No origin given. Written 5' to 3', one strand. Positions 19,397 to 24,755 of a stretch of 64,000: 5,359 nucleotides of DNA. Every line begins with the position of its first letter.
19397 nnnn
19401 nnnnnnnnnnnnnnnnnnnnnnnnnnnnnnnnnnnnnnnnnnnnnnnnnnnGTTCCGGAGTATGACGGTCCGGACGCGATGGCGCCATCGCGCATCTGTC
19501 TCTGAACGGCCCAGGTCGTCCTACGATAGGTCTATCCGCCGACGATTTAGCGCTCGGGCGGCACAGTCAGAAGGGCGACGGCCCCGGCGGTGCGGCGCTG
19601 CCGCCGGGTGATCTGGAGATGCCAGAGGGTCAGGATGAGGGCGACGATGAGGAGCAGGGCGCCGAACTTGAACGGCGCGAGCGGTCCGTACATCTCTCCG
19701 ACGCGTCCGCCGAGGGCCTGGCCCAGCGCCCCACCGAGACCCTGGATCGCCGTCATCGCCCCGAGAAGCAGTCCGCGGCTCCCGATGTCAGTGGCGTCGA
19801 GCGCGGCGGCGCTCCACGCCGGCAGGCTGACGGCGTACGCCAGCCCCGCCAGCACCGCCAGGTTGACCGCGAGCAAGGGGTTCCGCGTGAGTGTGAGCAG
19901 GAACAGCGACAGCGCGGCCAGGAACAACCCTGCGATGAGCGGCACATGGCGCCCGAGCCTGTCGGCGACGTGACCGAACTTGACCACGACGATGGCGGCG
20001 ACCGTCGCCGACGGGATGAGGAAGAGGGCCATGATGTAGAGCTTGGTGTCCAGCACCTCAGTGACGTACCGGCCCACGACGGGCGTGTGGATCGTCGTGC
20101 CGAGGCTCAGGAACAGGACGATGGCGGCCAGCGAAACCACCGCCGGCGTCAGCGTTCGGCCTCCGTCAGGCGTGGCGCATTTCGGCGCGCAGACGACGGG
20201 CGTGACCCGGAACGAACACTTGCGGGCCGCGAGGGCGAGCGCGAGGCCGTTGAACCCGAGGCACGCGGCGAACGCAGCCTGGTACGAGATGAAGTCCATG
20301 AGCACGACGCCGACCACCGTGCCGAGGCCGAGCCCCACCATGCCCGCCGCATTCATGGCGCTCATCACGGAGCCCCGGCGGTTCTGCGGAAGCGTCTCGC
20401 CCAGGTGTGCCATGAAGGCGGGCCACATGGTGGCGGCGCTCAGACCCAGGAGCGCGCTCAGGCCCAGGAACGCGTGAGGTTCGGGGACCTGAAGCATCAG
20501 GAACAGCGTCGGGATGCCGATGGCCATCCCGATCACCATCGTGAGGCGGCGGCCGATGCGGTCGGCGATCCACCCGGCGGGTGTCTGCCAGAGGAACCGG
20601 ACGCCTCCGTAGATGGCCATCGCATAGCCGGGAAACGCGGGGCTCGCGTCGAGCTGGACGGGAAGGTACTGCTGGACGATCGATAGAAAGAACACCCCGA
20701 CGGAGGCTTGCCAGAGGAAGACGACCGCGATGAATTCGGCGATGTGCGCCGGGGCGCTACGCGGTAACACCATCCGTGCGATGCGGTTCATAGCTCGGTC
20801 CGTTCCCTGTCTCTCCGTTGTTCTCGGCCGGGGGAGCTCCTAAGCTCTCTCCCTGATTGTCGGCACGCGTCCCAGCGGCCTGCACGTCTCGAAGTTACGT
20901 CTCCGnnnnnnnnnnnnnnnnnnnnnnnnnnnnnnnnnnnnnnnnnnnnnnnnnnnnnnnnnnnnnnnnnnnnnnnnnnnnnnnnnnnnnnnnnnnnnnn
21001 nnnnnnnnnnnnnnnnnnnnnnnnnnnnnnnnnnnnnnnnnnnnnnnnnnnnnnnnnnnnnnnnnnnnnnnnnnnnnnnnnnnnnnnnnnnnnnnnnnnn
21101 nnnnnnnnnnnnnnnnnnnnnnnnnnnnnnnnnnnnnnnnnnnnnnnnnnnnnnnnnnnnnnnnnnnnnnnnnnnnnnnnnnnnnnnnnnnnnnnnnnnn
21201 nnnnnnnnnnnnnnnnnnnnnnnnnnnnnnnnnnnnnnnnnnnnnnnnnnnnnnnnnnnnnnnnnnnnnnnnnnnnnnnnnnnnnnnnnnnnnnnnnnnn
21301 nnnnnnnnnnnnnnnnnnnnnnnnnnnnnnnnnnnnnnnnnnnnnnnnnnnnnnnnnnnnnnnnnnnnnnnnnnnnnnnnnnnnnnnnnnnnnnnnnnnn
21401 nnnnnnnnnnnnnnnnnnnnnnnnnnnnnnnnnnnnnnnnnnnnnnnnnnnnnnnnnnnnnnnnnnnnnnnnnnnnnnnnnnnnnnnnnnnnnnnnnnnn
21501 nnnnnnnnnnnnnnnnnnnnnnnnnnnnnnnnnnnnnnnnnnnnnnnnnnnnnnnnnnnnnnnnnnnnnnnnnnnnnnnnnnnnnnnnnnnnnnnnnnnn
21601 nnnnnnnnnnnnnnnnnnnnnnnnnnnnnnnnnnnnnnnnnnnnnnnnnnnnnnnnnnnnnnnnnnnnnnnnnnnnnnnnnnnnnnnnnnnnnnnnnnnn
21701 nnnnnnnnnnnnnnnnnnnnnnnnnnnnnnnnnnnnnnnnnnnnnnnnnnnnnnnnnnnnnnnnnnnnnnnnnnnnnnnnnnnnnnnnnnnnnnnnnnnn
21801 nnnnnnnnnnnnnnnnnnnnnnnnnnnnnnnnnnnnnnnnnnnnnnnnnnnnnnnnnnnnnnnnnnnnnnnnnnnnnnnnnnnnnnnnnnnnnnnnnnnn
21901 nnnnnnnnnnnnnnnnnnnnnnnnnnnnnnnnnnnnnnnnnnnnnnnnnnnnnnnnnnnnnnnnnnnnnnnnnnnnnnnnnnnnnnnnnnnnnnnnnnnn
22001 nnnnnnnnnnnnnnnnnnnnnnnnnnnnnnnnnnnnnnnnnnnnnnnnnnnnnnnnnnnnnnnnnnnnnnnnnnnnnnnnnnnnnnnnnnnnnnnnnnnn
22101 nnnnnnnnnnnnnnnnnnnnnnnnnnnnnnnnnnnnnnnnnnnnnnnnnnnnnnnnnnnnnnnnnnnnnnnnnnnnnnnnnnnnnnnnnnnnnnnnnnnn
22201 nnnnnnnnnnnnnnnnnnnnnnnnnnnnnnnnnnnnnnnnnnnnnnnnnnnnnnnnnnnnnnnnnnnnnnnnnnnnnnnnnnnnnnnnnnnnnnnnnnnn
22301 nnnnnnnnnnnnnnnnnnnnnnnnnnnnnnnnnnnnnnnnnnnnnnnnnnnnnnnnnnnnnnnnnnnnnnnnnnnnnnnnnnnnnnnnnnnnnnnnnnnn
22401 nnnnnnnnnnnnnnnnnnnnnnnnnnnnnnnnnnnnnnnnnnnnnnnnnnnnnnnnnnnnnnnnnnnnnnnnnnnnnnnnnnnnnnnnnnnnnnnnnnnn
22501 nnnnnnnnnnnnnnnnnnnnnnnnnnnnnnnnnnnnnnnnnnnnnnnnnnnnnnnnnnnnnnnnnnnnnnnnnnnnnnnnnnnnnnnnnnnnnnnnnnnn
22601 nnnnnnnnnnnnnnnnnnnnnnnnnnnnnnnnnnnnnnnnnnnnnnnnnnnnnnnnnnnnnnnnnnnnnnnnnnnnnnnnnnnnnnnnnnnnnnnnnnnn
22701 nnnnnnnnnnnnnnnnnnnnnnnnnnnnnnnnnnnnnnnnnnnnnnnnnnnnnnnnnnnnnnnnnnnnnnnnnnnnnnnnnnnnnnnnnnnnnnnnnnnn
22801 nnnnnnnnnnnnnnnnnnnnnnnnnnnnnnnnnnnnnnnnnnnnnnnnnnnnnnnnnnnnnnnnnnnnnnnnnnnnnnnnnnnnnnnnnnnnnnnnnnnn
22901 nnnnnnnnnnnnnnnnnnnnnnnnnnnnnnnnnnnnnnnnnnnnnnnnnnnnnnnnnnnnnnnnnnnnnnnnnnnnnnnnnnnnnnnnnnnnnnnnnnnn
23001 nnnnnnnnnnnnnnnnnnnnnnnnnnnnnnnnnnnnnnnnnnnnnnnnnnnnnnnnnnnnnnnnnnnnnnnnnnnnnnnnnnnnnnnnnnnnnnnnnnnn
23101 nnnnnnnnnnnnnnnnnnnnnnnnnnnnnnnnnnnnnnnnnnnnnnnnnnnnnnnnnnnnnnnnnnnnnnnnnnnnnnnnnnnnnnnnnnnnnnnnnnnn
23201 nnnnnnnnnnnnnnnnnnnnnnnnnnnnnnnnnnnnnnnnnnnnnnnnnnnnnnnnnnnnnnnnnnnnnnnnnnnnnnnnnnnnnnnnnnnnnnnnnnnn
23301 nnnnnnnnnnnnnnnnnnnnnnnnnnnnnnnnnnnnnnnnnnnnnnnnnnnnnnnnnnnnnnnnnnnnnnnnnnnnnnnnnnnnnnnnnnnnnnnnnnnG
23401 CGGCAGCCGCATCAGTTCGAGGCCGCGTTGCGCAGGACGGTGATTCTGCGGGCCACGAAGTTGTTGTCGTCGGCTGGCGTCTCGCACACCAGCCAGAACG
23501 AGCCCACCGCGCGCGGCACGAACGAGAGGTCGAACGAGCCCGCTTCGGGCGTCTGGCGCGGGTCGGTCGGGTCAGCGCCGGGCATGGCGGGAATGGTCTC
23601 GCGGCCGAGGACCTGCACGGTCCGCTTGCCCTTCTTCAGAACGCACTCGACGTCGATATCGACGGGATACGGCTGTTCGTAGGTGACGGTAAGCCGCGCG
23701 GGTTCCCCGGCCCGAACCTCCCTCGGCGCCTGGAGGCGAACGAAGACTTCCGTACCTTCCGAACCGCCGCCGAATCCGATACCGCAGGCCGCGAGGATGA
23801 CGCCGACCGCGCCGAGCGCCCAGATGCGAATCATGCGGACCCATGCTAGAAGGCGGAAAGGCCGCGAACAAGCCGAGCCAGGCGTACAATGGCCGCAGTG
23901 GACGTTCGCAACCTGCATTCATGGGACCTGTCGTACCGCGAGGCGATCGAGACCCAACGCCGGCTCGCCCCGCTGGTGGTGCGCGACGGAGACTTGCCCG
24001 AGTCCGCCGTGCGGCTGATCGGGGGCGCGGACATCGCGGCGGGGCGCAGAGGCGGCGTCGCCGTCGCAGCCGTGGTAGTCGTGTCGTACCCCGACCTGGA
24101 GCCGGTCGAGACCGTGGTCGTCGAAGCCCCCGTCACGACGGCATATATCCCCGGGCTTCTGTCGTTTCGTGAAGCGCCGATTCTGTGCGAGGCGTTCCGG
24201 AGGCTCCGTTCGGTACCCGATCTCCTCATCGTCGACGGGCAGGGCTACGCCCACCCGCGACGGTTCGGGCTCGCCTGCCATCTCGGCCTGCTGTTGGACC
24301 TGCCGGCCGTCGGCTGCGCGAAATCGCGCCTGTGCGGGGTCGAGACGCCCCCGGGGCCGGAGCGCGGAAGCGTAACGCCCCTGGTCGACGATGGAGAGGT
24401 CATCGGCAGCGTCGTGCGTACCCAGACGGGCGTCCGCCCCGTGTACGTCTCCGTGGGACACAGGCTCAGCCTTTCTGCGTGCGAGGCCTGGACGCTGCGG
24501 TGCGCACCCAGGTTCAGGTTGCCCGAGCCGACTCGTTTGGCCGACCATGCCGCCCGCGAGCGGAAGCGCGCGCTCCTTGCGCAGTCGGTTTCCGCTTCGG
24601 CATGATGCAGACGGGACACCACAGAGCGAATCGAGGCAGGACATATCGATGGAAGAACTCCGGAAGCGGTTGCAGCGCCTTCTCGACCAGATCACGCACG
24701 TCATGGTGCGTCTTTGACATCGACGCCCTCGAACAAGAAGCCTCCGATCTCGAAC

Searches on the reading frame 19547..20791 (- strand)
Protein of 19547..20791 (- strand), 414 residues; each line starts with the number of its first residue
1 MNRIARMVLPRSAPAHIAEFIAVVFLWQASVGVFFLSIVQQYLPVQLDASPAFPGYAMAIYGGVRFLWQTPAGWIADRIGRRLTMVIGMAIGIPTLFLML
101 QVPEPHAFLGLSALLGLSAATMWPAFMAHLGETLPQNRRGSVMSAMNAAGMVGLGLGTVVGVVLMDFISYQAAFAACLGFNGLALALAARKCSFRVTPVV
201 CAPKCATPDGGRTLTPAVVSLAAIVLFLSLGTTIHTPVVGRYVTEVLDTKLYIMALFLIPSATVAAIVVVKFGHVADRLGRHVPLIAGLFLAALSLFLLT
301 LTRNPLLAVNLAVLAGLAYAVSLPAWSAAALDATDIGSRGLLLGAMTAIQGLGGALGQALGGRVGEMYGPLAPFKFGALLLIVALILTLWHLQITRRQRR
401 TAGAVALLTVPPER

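Call 74: search_protein_families(library=pfam, proteins=[window:19547-20791:-], max_evalue=0.00001)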
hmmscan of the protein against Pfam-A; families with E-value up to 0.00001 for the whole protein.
window:19547-20791:- (414 aa): 2 families
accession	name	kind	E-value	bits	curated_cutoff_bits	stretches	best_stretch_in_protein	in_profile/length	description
PF07690.21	MFS_1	-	1.2e-38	133.4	33.4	2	25-188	6-168/347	Major Facilitator Superfamily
PF12832.13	MFS_1_like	-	9.8e-10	38.5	25.2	1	16-175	213-372/373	MFS_1 like family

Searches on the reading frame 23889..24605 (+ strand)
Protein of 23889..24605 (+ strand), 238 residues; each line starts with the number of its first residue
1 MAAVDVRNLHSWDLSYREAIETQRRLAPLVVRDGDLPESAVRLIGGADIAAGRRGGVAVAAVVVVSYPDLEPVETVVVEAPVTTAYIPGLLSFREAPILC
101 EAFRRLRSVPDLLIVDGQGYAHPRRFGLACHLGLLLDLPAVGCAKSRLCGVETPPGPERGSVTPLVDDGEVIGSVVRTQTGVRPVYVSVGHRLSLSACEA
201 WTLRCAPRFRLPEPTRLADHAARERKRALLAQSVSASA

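Call 74: search_protein_families(library=pfam, proteins=[window:23889-24605:+], max_evalue=0.00001)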
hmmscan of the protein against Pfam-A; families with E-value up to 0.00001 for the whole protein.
window:23889-24605:+ (238 aa): 1 family
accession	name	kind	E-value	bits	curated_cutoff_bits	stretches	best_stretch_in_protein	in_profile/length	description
PF04493.20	Endonuclease_5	-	3.9e-69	232.7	23.4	1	30-220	7-198/198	Endonuclease V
